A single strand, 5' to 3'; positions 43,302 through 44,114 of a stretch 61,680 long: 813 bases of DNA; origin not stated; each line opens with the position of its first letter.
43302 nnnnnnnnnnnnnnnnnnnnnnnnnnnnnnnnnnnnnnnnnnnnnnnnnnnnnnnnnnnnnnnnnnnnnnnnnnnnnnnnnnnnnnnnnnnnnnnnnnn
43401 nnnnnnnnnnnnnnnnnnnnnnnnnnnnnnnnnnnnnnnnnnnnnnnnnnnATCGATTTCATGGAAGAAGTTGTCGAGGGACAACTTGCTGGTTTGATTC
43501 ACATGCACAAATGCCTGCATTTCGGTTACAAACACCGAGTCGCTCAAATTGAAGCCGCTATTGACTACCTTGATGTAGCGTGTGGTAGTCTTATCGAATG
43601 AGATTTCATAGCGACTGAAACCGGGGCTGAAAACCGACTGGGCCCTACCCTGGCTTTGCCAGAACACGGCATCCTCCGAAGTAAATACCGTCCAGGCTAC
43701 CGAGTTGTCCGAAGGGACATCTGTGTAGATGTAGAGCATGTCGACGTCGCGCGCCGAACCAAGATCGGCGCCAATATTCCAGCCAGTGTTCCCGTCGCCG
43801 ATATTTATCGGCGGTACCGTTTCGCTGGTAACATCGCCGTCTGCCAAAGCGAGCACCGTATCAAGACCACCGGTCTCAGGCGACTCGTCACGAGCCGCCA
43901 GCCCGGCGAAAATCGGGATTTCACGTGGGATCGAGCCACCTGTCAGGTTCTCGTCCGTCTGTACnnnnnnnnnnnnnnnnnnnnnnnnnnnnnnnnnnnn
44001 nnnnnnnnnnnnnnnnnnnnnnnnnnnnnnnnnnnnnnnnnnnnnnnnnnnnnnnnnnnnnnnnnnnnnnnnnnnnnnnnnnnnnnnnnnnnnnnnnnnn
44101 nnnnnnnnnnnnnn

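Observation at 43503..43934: Discoidin (F5/8 type C)-like domain inserted into the outer-membrane barrel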

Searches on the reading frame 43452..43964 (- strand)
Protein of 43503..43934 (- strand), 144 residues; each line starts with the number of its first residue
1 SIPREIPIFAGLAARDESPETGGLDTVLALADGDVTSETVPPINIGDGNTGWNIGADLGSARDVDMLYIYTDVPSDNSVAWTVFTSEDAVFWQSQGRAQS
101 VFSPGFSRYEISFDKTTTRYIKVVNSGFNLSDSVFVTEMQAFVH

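Call 3: search_protein_families(library=pfam, proteins=[window:43503-43934:-], max_evalue=1)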
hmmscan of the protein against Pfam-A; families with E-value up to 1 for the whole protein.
window:43503-43934:- (144 aa): 1 family
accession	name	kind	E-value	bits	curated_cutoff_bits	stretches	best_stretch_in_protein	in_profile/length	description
PF22633.2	F5_F8_type_C_2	-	0.0015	19.6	27.8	1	48-123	16-91/91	NedA-like, galactose-binding domain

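Call 4: search_protein_families(library=ncbifam, proteins=[window:43503-43934:-], max_evalue=1)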
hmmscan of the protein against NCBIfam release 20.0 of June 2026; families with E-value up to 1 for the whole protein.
window:43503-43934:- (144 aa): 0 families

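Call 13: search_solved_structures(query=A2, max_evalue=1, show_alignments=3)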
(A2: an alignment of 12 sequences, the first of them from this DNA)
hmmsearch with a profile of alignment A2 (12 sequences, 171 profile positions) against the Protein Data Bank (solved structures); distinct sequences matched with E-value up to 1: 22.
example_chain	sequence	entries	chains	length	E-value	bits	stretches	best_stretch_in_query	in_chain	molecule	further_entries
2jd9_A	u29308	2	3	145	0.0013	21.7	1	67-149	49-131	YECBM32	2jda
8tx6_A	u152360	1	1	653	0.015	18.3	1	41-135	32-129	Galactose oxidase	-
3f2z_A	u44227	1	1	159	0.023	17.6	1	24-140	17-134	uncharacterized protein BF3579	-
2wq8_A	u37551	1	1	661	0.064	16.2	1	65-135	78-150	GALACTOSE OXIDASE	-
9ndr_A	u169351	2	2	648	0.064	16.2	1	66-135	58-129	Galactose oxidase | F5/8 type C domain-containing protein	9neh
6xlt_A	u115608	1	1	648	0.065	16.2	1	66-135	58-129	Galactose oxidase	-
6xlr_A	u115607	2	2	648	0.065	16.2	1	66-135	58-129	Galactose oxidase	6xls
8tx5_A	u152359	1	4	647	0.066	16.1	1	66-135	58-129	Galactose oxidase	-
1t2x_A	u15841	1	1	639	0.1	15.5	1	90-135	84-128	Galactose Oxidase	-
2eib_A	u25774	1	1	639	0.1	15.5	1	90-135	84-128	Galactose oxidase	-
2eic_A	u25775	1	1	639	0.1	15.5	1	90-135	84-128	Galactose oxidase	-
2eid_A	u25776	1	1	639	0.1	15.5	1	90-135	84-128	Galactose oxidase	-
1gof_A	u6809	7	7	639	0.1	15.5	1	90-135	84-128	GALACTOSE OXIDASE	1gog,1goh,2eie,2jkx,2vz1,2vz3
1k3i_A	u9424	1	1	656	0.11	15.4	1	90-135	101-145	Galactose Oxidase Precursor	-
1wcq_A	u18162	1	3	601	0.13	15.2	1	62-135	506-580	SIALIDASE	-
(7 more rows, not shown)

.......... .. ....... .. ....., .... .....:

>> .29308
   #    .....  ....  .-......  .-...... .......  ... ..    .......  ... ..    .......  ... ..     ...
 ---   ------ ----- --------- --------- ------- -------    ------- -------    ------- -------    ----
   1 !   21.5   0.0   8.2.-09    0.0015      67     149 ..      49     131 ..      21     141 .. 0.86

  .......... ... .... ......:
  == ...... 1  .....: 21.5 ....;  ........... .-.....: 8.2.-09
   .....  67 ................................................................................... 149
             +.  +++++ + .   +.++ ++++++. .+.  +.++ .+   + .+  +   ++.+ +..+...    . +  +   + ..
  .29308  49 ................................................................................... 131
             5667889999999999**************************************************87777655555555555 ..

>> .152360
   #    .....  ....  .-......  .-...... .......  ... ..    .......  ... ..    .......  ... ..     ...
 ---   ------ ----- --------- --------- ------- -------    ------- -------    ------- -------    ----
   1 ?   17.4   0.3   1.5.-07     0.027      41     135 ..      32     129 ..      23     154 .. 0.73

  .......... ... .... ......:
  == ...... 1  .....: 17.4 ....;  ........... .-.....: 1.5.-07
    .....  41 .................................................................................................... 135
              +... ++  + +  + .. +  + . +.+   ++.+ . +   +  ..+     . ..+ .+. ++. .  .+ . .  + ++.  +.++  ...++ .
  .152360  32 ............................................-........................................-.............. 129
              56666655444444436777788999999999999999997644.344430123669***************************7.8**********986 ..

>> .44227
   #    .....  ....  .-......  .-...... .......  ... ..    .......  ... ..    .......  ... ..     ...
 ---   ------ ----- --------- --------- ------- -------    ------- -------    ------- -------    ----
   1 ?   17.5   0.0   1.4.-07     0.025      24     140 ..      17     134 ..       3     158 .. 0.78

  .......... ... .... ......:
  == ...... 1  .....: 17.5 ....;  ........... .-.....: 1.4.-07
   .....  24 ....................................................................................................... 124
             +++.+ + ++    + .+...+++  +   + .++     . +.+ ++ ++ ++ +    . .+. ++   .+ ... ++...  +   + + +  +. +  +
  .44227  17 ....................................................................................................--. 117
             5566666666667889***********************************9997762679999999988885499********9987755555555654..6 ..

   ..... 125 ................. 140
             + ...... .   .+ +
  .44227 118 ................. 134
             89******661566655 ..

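Call 31: predict_structure(alignment_id=A2)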
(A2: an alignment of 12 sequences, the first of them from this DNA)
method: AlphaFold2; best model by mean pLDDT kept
length: 171 residues; sequences in the alignment: 12
mean_pLDDT: 82.6   pTM: 0.78
mean pLDDT of the five models: 82.6, 76.9, 71.2, 69.4, 64.2
residues with pLDDT >= 90: 92; 70-90: 49; 50-70: 7; < 50: 23
segments of 3 or more residues with pLDDT < 50: 1-9, 158-171
pLDDT, mean of each block of 10 residues (from residue 1): 42 77 90 90 89 91 94 93 87 94 92 90 94 89 92 66 40 47
secondary structure, 60 per line:
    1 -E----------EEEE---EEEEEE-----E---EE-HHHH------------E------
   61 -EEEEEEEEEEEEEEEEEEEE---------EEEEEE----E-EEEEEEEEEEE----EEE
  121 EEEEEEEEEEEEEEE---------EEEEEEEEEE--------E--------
elements in order: E13-16 E20-25 H38-41 E62-81 E91-96 E103-113 E118-135 E145-154

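Call 35: fold_search(model_id=the predicted structure, library=pdb)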
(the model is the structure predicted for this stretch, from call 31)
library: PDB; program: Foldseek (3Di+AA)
matches with E <= 10: 1610; with E <= 0.001: 117
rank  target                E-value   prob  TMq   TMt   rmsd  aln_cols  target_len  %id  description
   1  5zu6                  4.0e-06  1.00  0.59  0.65   5.5       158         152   18  A CBM32 derived from alginate lyase B (AlyB-OU02) (released 2018-06-20)
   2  5xnr                  7.0e-06  1.00  0.57  0.28   5.8       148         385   22  Truncated AlyQ with CBM32 and alginate lyase domains (released 2018-06-13)
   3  6or4_A                7.4e-06  1.00  0.53  0.23   5.9       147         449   18  Crystal structure of SpGH29 (released 2019-07-10)
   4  7blg                  8.2e-06  1.00  0.56  0.65   5.6       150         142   16  Structure of CBM BT3015C from Bacteroides thetaiotaomicron in complex with galactose (released 2022-03-02)
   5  3f2z                  8.7e-06  1.00  0.51  0.57   7.5       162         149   17  Crystal structure of the C-terminal domain of a chitobiase (BF3579) from Bacteroides fragilis, Northeast Structural Geno (released 2008-11-18)
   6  7d29                  9.1e-06  1.00  0.50  0.61   6.5       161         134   21  CBM32 of AlyQ (released 2020-12-30)
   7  7d2a_A                9.6e-06  1.00  0.54  0.69   5.0       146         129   22  CBM32 of AlyQ in complex with 4,5-unsaturated mannuronic acid (released 2020-12-30)
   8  2jda_B                1.1e-05  1.00  0.55  0.64   5.7       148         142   19  Structure of a pectin binding carbohydrate binding module determined in an monoclinic crystal form. (released 2007-01-16)
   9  6org_B                1.3e-05  1.00  0.53  0.22   6.0       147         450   18  Crystal structure of SpGH29 (released 2019-07-10)
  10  4zxe_A                1.5e-05  1.00  0.53  0.66   6.2       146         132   16  X-ray crystal structure of chitosan-binding module 1 derived from chitosanase/glucanase from Paenibacillus sp. IK-5. (released 2016-04-13)
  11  4zxe_C                1.5e-05  1.00  0.53  0.64   6.2       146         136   16  X-ray crystal structure of chitosan-binding module 1 derived from chitosanase/glucanase from Paenibacillus sp. IK-5. (released 2016-04-13)
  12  6q63_A                1.7e-05  1.00  0.45  0.12   7.5       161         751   16  BT0459 (released 2019-05-08)
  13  4zy9_A                1.9e-05  1.00  0.51  0.63   6.2       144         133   14  X-ray crystal structure of selenomethionine-labelled V110M mutant of chitosan-binding module 1 derived from chitosanas (released 2016-04-13)
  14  2v72                  2.4e-05  1.00  0.55  0.66   5.5       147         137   15  The structure of the family 32 CBM from C. perfringens NanJ in complex with galactose (released 2007-08-21)
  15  4a44                  2.6e-05  1.00  0.51  0.60   7.1       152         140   15  CpGH89CBM32-5, from Clostridium perfringens, in complex with the Tn Antigen (released 2012-04-04)
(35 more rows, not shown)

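Call 78: search_solved_structures(query=A4, max_evalue=0.01, show_alignments=2)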
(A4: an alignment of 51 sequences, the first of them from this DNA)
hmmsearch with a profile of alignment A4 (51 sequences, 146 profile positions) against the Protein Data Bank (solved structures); distinct sequences matched with E-value up to 0.01: 23.
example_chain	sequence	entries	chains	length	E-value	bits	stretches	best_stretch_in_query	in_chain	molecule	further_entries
2jd9_A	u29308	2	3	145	3e-06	30.5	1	51-137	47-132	YECBM32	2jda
8tx6_A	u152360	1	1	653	6.9e-06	29.4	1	27-143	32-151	Galactose oxidase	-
6xlt_A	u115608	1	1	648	3.6e-05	27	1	48-143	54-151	Galactose oxidase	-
6xlr_A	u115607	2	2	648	3.6e-05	27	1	48-143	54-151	Galactose oxidase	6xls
9ndr_A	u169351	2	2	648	3.7e-05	27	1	48-143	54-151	Galactose oxidase | F5/8 type C domain-containing protein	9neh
8tx5_A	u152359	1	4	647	3.7e-05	27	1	48-143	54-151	Galactose oxidase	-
2wq8_A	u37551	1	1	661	3.8e-05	26.9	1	48-143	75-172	GALACTOSE OXIDASE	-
1t2x_A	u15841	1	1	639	0.00012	25.3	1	48-143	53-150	Galactose Oxidase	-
2eib_A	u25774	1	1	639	0.00012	25.3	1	48-143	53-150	Galactose oxidase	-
1gof_A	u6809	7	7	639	0.00012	25.3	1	48-143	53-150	GALACTOSE OXIDASE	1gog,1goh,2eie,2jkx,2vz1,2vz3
2eic_A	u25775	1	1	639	0.00012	25.3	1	48-143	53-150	Galactose oxidase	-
2eid_A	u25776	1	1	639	0.00012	25.3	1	48-143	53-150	Galactose oxidase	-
1k3i_A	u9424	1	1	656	0.00012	25.3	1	48-143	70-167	Galactose Oxidase Precursor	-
1wcq_A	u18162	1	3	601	0.00014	25.1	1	48-138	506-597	SIALIDASE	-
2bzd_A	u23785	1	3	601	0.00014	25.1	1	48-138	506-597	BACTERIAL SIALIDASE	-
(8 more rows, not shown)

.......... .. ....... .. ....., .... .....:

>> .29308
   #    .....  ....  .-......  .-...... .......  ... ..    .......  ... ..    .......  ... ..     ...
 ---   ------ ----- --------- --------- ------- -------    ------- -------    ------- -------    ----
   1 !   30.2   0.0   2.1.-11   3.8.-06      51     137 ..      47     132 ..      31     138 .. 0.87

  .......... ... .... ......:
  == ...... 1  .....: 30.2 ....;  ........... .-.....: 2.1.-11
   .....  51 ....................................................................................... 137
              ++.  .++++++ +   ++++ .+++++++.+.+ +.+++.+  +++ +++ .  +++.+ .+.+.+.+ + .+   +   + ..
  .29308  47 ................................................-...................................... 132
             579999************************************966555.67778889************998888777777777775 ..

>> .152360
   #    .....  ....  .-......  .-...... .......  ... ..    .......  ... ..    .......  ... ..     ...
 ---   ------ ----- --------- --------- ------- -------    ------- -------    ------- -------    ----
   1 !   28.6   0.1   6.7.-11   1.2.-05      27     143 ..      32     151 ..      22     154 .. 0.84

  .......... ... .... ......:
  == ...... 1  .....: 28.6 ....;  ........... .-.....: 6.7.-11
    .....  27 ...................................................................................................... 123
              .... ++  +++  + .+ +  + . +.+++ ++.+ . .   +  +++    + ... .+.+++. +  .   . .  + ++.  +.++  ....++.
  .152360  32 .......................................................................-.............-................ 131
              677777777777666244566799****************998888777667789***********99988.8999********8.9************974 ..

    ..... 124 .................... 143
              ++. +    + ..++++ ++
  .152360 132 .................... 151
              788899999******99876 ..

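Call 79: search_protein_families(library=pfam, alignment_id=A4, max_evalue=0.01)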
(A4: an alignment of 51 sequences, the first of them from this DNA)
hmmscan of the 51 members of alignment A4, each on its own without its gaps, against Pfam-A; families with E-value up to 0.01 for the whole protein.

A. member 1, seq(145 aa): 1 family
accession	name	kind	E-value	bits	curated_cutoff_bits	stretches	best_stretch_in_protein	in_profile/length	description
PF22633.2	F5_F8_type_C_2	-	0.0015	19.6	27.8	1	44-119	16-91/91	NedA-like, galactose-binding domain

B. families by the number of members that match (of 51 scanned): 3 families
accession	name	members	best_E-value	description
PF22633.2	F5_F8_type_C_2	34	4.1e-11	NedA-like, galactose-binding domain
PF00754.31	F5_F8_type_C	32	1.6e-10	F5/8 type C domain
PF13163.11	DUF3999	1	0.00024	Protein of unknown function (DUF3999)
